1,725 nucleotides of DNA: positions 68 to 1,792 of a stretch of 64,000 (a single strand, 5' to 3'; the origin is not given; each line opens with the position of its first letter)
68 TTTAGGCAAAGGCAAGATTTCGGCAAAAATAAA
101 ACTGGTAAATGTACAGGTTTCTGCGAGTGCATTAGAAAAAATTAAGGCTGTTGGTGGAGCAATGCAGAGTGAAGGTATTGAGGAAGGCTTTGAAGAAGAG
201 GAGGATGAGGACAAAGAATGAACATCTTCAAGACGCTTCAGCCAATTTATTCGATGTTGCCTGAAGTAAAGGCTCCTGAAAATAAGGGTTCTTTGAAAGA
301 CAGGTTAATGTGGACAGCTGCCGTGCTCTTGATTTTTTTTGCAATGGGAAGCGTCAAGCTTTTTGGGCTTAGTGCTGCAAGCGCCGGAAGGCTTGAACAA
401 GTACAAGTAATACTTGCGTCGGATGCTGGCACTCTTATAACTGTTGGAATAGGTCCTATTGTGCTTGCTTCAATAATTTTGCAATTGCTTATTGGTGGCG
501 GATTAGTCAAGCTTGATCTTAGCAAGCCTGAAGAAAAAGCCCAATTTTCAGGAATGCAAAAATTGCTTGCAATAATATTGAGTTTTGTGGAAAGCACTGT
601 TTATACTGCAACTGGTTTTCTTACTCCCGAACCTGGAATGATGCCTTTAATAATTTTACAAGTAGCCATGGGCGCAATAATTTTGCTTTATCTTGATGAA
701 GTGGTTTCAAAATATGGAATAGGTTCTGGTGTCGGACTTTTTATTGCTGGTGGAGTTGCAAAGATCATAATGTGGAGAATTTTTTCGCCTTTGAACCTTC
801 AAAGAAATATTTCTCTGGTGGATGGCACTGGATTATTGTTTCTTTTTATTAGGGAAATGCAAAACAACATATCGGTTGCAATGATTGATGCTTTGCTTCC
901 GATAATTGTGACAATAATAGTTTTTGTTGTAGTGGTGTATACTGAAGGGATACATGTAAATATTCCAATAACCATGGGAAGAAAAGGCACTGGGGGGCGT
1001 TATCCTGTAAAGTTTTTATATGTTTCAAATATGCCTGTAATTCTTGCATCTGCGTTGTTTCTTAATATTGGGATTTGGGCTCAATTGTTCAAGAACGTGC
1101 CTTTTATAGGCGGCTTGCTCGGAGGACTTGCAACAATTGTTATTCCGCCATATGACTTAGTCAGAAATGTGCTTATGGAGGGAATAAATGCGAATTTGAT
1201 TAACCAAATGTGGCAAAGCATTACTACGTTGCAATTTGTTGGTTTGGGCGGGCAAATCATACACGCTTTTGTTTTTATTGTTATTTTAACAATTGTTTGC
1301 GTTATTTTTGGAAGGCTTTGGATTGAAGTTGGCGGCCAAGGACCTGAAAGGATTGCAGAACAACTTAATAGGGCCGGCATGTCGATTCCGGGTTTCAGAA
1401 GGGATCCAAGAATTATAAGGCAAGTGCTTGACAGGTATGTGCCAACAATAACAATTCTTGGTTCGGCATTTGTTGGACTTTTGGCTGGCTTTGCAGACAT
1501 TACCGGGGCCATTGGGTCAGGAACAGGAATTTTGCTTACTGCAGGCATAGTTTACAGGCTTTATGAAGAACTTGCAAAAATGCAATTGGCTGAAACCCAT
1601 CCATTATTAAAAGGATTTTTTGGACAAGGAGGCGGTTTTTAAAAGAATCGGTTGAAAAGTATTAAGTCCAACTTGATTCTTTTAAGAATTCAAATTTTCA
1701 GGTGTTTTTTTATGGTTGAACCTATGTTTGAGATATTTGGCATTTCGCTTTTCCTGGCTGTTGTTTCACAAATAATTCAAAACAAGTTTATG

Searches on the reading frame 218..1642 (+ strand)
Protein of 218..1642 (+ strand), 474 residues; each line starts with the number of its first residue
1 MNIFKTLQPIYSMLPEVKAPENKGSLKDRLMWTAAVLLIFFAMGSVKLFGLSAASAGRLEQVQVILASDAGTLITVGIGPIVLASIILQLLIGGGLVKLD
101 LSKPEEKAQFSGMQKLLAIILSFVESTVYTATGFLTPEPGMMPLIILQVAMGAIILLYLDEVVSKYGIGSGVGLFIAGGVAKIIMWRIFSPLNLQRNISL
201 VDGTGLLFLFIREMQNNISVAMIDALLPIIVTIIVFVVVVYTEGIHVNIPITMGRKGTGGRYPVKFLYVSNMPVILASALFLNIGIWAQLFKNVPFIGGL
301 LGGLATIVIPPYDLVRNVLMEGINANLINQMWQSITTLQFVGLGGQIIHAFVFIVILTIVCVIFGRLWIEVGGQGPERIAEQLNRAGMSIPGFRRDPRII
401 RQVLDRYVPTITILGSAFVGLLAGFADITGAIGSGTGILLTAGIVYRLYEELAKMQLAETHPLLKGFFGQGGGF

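Call 42: find_encoding_contigs(protein=window:218-1642:+, flank=10000, max_places=6)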
Protein window:218-1642:+ (474 aa): 4 contigs read that carry it; 2 places shown.
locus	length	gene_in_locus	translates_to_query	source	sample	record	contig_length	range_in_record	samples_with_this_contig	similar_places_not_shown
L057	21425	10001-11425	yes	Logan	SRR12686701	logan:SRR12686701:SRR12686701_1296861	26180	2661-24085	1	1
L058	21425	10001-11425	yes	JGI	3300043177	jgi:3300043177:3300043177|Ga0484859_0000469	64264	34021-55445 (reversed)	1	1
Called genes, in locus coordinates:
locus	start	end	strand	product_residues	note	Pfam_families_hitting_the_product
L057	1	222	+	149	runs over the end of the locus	PF00276:Ribosomal_L23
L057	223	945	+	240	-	PF00181:Ribosomal_L2_N, PF03947:Ribosomal_L2_C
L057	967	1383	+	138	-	PF00203:Ribosomal_S19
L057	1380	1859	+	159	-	PF00237:Ribosomal_L22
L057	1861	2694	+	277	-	PF07650:KH_2, PF00189:Ribosomal_S3_C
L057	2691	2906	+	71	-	PF00831:Ribosomal_L29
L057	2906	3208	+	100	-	PF01253:SUI1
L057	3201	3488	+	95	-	PF01868:RNase_P-MRP_p29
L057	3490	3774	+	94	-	PF00366:Ribosomal_S17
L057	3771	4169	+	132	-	PF00238:Ribosomal_L14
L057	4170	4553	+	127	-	PF16906:Ribosomal_L26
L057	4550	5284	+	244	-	PF08071:RS4NT, PF01479:S4 (weak), PF00900:Ribosomal_S4e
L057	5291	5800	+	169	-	PF00281:Ribosomal_L5, PF00673:Ribosomal_L5_C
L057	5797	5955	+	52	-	PF00253:Ribosomal_S14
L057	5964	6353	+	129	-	PF00410:Ribosomal_S8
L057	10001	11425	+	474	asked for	PF00344:SecY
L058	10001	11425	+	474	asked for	PF00344:SecY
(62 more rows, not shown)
